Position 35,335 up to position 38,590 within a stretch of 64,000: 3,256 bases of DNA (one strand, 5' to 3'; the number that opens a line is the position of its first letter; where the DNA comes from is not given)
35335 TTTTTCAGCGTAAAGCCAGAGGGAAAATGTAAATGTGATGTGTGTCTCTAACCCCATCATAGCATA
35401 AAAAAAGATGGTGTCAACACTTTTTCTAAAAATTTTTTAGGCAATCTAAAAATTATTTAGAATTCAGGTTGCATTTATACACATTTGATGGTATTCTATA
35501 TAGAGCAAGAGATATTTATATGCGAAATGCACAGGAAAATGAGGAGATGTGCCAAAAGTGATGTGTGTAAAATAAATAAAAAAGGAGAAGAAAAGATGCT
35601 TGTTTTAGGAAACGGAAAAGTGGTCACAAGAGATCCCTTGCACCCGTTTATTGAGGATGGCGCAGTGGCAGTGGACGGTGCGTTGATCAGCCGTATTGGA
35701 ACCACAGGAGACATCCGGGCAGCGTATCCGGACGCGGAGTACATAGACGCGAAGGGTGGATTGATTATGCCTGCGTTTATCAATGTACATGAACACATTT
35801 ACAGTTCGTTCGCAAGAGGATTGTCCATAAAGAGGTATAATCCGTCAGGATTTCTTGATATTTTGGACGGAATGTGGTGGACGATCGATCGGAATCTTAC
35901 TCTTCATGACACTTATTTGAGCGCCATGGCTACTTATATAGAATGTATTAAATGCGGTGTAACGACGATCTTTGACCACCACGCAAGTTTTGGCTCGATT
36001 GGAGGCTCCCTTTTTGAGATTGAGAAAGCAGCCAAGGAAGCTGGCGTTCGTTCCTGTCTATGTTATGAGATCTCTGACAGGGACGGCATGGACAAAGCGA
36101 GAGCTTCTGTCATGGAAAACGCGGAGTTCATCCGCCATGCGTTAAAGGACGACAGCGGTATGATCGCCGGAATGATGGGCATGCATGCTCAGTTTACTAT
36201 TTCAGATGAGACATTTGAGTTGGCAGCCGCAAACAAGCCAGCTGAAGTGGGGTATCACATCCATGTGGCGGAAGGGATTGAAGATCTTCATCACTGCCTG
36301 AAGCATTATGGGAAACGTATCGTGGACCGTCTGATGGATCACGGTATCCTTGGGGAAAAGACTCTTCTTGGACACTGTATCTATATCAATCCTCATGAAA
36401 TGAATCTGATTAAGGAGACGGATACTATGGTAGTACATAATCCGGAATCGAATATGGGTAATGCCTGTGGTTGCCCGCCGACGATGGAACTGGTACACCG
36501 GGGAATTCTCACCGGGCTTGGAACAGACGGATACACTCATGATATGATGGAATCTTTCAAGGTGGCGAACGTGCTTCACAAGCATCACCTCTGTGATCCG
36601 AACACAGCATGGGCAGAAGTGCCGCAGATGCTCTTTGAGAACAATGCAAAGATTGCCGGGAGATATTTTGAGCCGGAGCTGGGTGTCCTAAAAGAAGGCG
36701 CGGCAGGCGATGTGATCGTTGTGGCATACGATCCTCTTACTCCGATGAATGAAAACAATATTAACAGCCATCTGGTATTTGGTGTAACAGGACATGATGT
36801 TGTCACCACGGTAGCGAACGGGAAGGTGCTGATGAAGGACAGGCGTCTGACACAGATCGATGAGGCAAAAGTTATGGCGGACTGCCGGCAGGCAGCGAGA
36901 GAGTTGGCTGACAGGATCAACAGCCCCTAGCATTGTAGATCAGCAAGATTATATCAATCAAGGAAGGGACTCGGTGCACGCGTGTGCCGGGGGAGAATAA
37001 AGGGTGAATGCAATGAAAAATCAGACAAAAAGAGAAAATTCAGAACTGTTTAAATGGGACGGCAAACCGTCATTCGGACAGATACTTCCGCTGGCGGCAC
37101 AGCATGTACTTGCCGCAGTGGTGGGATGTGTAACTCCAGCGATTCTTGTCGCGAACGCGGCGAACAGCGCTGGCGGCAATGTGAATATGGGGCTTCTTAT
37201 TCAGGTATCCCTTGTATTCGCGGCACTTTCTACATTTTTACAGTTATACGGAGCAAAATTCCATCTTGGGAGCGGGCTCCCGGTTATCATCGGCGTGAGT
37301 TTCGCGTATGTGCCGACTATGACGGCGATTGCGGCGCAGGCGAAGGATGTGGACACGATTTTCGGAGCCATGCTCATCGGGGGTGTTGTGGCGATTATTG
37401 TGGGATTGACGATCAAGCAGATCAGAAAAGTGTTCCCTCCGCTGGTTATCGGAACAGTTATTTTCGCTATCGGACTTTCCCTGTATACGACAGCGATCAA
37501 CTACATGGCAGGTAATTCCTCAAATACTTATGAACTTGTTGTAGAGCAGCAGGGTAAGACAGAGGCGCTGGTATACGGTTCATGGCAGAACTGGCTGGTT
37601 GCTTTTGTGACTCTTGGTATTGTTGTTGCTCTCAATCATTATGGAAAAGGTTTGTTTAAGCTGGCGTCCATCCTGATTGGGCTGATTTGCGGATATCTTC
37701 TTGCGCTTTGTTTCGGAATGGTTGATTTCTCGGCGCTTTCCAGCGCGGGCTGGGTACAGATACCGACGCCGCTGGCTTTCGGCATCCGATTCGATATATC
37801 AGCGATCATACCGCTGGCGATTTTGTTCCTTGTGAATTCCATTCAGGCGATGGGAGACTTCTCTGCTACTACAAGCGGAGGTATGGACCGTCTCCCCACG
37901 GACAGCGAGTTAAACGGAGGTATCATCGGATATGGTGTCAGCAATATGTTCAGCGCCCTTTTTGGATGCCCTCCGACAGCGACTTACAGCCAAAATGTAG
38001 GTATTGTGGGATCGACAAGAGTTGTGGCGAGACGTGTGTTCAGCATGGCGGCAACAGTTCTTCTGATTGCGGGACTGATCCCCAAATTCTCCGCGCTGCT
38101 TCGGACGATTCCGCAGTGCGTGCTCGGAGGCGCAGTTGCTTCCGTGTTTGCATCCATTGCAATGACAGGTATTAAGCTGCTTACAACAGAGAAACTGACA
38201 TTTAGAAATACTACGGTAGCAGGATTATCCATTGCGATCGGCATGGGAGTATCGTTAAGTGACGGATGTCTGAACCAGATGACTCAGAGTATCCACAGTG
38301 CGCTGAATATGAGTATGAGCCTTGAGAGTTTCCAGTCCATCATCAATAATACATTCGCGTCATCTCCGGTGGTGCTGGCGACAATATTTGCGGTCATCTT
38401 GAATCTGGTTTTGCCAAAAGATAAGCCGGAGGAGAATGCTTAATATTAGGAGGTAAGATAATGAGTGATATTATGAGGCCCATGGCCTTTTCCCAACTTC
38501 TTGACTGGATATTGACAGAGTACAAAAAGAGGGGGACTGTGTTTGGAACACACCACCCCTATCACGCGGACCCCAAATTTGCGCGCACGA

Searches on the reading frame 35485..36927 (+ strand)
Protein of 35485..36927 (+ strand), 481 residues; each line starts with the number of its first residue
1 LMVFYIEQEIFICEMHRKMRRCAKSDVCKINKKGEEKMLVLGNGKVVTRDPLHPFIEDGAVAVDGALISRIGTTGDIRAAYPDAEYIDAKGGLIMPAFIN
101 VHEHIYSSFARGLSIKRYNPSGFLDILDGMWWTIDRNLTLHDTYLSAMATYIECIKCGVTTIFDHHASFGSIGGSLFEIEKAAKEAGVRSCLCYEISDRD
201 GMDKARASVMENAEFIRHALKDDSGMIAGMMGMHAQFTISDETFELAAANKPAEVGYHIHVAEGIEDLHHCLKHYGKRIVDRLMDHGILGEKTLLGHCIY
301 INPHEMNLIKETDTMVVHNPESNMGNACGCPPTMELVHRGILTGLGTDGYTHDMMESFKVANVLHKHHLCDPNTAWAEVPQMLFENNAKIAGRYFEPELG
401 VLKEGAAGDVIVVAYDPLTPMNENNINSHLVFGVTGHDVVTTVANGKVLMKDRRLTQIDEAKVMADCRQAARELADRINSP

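Call 5: search_protein_families(library=ncbifam, proteins=[window:35485-36927:+], max_evalue=0.00001)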
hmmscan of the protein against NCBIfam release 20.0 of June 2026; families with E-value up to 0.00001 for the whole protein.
window:35485-36927:+ (481 aa): 25 families
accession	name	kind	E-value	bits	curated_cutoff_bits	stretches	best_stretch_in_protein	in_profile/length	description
NF005540.0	PRK07203.1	equivalog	1.3e-200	666.7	444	1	38-479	1-443/444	putative aminohydrolase SsnA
TIGR03314.1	Se_ssnA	subfamily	2.3e-181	603.5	455.5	1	39-477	1-440/441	putative selenium metabolism protein SsnA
NF004701.0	PRK06038.1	equivalog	2.3e-72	244.1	609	1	39-479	6-431/432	N-ethylammeline chlorohydrolase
NF006252.0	PRK08393.1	equivalog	1.6e-59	202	617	1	43-474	7-423/424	N-ethylammeline chlorohydrolase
NF005557.0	PRK07228.1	equivalog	4e-58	197.2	522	1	39-478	3-441/445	5'-deoxyadenosine deaminase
NF006549.0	PRK09045.1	equivalog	4.8e-48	163.9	540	1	40-473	11-438/444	TRZ/ATZ family hydrolase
NF006055.0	PRK08203.1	equivalog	8.5e-48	163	532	1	36-477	4-453/455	8-oxoguanine deaminase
NF004995.0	PRK06380.1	subfamily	3.9e-45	154.6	567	1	42-464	6-413/418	metal-dependent hydrolase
NF006056.0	PRK08204.1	subfamily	2.1e-35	122.4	391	1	37-478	3-444/449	hypothetical protein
NF012037.0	PRK15493.1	equivalog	5.4e-35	121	779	1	43-472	7-431/435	bifunctional S-methyl-5'-thioadenosine deaminase/S-adenosylhomocysteine deaminase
NF005211.0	PRK06687.1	equivalog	4.6e-31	108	703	1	41-454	4-413/419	TRZ/ATZ family protein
NF009059.0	PRK12393.1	equivalog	6.9e-31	107.5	543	1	71-477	38-458/460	amidohydrolase family protein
NF006681.0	PRK09229.1-2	equivalog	9.3e-27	93.8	362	1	77-464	34-440/451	formimidoylglutamate deiminase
TIGR02022.1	hutF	equivalog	2.7e-25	89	413.05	1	72-462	27-443/455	formimidoylglutamate deiminase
NF004801.0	PRK06151.1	subfamily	2.5e-23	82.7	416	1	49-475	15-463/491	chlorohydrolase family protein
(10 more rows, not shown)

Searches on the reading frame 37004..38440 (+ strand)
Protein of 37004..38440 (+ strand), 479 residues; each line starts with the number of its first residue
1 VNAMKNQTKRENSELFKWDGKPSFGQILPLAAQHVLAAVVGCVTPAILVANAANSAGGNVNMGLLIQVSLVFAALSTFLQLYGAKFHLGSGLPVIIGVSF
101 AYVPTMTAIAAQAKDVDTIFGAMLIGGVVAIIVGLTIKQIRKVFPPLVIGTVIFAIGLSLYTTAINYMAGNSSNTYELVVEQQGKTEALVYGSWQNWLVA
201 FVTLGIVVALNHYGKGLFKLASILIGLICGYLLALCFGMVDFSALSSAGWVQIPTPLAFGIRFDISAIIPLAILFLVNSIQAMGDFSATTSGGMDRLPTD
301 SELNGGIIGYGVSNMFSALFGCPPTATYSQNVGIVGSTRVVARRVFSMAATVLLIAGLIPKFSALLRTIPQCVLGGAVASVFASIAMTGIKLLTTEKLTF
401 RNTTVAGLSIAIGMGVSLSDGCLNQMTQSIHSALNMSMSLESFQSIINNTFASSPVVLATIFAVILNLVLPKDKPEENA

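Call 5: search_protein_families(library=ncbifam, proteins=[window:37004-38440:+], max_evalue=0.00001)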
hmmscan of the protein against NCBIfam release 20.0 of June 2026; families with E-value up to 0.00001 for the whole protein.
window:37004-38440:+ (479 aa): 6 families
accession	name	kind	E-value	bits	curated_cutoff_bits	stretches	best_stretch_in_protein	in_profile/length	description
TIGR03173.1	pbuX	subfamily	1.4e-103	346.8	414.15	1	31-451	2-405/407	xanthine permease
TIGR00801.1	ncs2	superfamily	9.7e-91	304.8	291.8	1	22-469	2-415/415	NCS2 family nucleobase:cation symporter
NF007995.0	PRK10720.1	equivalog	2e-38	132.4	477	1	17-417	7-378/429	uracil permease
TIGR03616.1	RutG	equivalog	2.6e-27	95.6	758.65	1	59-404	51-384/429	pyrimidine utilization transport protein G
NF037981.1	NCS2_1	subfamily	1.3e-13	50.6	40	1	63-447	37-416/419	purine/pyrimidine permease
NF008502.0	PRK11412.1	equivalog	2.9e-10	39.9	370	1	61-418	42-390/433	uracil/xanthine transporter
